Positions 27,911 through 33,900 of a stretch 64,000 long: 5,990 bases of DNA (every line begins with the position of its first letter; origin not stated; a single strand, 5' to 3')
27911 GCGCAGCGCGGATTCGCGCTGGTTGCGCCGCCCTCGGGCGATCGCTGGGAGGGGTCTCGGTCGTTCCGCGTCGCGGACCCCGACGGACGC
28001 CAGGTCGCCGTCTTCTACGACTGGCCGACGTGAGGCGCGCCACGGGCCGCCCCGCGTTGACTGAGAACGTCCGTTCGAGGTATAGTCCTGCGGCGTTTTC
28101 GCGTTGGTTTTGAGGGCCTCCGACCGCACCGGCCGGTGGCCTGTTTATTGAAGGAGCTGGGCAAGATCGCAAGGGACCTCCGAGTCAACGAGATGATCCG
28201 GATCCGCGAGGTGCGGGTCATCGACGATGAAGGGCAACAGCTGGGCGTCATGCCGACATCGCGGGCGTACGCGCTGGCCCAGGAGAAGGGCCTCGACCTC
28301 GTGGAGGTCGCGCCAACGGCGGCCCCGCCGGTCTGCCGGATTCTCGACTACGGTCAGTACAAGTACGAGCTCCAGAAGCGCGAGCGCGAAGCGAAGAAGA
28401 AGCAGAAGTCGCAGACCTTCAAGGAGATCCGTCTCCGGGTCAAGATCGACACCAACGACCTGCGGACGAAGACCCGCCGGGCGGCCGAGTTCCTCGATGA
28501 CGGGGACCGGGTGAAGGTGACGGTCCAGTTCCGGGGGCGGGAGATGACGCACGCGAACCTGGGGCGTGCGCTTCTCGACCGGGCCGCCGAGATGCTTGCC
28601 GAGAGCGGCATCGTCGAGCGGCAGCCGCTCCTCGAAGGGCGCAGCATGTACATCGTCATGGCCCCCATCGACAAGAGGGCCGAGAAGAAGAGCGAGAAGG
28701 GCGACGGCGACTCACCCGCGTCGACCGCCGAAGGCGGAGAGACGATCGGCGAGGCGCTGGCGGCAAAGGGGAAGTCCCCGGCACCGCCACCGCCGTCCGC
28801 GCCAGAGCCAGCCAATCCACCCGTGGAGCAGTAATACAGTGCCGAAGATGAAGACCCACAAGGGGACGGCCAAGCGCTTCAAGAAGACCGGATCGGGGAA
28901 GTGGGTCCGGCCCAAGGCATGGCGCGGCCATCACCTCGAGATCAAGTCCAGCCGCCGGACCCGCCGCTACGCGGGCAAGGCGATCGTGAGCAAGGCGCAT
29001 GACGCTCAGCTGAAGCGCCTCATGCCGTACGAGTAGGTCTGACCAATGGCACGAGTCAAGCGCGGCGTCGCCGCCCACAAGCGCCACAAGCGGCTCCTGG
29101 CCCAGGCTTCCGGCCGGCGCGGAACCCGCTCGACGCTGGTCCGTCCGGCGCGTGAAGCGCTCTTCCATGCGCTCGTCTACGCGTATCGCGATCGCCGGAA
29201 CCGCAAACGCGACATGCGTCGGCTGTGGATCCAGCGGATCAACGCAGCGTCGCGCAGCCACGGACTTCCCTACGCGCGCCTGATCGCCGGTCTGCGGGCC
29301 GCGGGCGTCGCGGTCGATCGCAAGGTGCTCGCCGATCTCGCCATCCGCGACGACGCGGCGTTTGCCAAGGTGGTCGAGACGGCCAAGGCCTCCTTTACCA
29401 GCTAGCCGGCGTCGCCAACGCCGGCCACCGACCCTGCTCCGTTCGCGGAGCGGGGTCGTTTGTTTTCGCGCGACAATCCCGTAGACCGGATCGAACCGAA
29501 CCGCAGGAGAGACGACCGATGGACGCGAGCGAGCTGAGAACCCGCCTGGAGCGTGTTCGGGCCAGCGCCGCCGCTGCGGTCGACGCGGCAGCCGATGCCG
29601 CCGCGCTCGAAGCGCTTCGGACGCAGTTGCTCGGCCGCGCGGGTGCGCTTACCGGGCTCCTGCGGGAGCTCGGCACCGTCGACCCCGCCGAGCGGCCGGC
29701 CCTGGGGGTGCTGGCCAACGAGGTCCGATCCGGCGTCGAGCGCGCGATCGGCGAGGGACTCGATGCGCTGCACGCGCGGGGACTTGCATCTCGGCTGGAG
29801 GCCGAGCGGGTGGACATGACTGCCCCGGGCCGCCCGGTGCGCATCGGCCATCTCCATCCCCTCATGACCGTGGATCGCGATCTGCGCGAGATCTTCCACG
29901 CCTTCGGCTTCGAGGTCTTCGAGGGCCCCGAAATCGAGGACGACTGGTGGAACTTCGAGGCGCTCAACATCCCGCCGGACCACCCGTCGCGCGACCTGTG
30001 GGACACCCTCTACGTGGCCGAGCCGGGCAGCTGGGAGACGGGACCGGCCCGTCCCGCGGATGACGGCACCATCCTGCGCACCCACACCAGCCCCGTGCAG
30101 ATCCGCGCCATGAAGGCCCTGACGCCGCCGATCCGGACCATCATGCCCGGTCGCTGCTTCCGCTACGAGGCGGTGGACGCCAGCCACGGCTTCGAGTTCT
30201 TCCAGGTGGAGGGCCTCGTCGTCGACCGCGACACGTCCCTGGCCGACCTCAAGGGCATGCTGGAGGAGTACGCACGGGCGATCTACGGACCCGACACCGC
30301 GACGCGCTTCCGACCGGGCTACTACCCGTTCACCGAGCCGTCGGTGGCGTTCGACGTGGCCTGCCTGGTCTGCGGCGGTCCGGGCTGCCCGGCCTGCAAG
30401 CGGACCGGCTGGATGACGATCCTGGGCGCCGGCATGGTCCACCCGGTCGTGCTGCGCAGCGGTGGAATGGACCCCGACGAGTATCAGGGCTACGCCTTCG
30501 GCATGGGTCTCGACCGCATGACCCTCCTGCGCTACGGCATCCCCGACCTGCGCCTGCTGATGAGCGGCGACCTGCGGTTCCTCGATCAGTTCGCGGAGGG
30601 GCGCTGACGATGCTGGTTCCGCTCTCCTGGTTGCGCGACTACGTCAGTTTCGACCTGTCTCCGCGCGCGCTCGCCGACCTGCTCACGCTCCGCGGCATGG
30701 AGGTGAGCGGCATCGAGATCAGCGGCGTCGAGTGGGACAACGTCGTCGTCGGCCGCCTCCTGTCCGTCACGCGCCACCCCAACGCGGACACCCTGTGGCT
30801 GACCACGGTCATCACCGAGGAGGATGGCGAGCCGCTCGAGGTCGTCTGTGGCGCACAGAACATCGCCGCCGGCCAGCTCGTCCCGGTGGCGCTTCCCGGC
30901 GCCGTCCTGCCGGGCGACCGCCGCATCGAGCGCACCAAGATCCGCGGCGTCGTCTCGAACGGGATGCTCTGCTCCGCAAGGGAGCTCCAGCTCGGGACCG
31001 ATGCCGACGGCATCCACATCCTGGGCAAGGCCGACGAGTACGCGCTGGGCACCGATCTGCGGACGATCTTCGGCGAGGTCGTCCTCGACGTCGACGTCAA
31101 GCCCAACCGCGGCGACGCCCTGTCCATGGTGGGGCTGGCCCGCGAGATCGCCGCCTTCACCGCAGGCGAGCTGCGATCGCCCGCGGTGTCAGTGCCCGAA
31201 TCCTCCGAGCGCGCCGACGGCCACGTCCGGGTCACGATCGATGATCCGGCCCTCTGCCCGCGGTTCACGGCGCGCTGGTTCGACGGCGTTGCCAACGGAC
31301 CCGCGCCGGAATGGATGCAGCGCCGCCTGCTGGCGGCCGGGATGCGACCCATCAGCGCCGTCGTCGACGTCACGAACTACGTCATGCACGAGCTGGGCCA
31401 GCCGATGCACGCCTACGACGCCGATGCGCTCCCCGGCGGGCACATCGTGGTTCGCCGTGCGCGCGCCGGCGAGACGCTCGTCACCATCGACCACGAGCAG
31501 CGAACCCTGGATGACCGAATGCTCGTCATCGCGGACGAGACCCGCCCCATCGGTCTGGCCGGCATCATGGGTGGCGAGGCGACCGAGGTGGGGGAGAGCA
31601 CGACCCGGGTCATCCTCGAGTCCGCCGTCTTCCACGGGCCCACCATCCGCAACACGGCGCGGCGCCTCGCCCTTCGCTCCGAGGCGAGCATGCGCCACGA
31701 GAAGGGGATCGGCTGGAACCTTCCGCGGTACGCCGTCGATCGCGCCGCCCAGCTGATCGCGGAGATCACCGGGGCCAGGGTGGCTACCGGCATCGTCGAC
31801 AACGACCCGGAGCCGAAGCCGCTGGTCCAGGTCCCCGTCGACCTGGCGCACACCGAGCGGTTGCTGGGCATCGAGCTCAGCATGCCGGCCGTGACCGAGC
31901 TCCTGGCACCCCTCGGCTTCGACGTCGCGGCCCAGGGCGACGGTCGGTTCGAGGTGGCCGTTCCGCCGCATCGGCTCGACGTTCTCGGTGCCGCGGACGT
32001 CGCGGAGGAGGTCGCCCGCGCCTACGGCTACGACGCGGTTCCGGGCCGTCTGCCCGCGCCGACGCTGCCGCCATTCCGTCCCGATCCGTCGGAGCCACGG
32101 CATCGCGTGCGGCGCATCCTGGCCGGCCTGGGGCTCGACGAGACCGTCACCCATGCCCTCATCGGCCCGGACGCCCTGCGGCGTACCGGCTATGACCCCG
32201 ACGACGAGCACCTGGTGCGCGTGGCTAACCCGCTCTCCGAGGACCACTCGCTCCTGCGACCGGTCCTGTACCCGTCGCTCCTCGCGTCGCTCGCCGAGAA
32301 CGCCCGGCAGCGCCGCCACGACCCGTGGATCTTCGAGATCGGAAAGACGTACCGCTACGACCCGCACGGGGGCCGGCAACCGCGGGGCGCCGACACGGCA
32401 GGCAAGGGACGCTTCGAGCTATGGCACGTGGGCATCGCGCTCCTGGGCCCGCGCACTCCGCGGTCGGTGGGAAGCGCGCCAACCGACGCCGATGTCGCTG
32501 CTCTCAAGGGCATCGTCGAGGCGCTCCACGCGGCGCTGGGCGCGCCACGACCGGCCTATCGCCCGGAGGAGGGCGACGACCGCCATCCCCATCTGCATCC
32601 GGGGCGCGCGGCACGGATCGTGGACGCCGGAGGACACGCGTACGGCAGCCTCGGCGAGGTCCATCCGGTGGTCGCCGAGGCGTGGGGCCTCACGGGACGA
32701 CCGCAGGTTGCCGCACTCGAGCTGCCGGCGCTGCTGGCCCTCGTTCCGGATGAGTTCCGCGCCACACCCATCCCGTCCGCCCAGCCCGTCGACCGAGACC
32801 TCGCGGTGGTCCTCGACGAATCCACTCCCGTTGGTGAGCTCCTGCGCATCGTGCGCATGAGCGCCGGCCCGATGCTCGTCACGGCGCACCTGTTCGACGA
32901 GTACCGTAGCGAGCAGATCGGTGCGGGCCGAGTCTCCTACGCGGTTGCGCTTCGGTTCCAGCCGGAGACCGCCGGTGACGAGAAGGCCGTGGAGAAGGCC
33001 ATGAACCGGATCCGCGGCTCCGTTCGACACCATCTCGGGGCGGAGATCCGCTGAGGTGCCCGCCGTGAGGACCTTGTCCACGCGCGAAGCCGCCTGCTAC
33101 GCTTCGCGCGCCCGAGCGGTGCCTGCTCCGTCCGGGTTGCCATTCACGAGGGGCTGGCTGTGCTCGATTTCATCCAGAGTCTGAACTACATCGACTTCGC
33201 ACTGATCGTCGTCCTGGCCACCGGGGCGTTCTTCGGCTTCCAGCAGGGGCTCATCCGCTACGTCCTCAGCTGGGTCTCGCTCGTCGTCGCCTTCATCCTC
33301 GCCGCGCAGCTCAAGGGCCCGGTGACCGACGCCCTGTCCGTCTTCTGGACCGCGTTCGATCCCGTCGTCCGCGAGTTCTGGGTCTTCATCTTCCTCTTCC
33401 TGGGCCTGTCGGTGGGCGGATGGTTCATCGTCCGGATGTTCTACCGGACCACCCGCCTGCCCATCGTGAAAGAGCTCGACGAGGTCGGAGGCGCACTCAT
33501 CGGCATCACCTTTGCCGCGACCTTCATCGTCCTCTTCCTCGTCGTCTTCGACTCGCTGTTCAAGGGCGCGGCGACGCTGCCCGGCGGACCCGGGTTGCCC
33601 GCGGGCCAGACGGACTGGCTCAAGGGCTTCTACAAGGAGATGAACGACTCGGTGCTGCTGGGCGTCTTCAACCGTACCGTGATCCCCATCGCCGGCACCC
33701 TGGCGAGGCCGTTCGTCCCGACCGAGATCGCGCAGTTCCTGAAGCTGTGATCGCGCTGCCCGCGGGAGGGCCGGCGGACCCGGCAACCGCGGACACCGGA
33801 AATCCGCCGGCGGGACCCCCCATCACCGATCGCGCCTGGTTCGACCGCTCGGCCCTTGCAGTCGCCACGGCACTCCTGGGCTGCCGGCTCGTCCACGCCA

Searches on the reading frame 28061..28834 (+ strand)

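Call 45: search_protein_families(library=pfam, proteins=[window:28061-28834:+], max_evalue=0.00001)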
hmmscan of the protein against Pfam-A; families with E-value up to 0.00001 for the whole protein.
window:28061-28834:+ (257 aa): 2 families
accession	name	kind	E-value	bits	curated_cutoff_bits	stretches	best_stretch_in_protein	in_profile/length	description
PF05198.21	IF3_N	-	5.5e-33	113.4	26.9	1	42-111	1-70/70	Translation initiation factor IF-3, N-terminal domain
PF00707.27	IF3_C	-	4.4e-32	110.3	34.8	1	119-202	2-85/86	Translation initiation factor IF-3, C-terminal domain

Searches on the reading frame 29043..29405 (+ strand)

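Call 45: search_protein_families(library=pfam, proteins=[window:29043-29405:+], max_evalue=0.00001)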
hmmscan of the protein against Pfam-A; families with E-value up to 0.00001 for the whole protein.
window:29043-29405:+ (120 aa): 1 family
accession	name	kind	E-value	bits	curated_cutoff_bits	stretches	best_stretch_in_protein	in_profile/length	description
PF00453.23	Ribosomal_L20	-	6.3e-41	139.3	30.8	1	4-109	1-106/107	Ribosomal protein L20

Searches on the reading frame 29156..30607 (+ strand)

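Call 73: search_protein_families(library=pfam, proteins=[window:29156-30607:+], max_evalue=0.0001)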
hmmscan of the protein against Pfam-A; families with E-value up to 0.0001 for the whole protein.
window:29156-30607:+ (483 aa): 2 families
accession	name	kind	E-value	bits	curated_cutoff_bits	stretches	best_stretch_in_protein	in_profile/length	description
PF01409.25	tRNA-synt_2d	-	1.9e-89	299.8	19.8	1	219-479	2-246/246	tRNA synthetases class II core domain (F)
PF02912.23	Phe_tRNA-synt_N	-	2.4e-16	59.9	22.3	1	147-214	2-69/69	Aminoacyl tRNA synthetase class II, N-terminal domain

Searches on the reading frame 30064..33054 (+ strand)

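Call 73: search_protein_families(library=pfam, proteins=[window:30064-33054:+], max_evalue=0.0001)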
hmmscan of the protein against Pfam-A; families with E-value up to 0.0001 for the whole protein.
window:30064-33054:+ (996 aa): 5 families
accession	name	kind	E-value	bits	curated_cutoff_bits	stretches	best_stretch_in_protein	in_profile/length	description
PF03483.22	B3_4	-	2.7e-67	226.2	29.3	1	398-570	2-174/174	B3/4 domain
PF17759.6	tRNA_synthFbeta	-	4.8e-43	147.5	22.4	1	677-887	20-214/214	Phenylalanyl tRNA synthetase beta chain CLM domain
PF03484.21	B5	-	1.5e-19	70.4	28.6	1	591-656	2-67/67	tRNA synthetase B5 domain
PF03147.19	FDX-ACB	-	7.9e-17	61.9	31.1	1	905-996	2-94/94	Ferredoxin-fold anticodon binding domain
PF01588.26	tRNA_bind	-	2.2e-13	50.5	27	1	227-314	1-79/96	Putative tRNA binding domain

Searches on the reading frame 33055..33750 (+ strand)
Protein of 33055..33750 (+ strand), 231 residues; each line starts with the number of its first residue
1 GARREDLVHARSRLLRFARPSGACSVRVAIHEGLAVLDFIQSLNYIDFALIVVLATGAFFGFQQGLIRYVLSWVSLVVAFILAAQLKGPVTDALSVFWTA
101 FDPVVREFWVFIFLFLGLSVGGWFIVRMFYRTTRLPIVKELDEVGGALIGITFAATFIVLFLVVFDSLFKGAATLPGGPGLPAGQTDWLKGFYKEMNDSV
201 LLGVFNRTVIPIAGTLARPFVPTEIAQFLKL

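Call 45: search_protein_families(library=pfam, proteins=[window:33055-33750:+], max_evalue=0.00001)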
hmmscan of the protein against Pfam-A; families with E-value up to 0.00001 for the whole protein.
window:33055-33750:+ (231 aa): 1 family
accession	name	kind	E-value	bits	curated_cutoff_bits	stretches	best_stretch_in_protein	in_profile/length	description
PF02674.22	Colicin_V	-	3.9e-14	53.3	29.3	1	46-169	1-121/144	Colicin V production protein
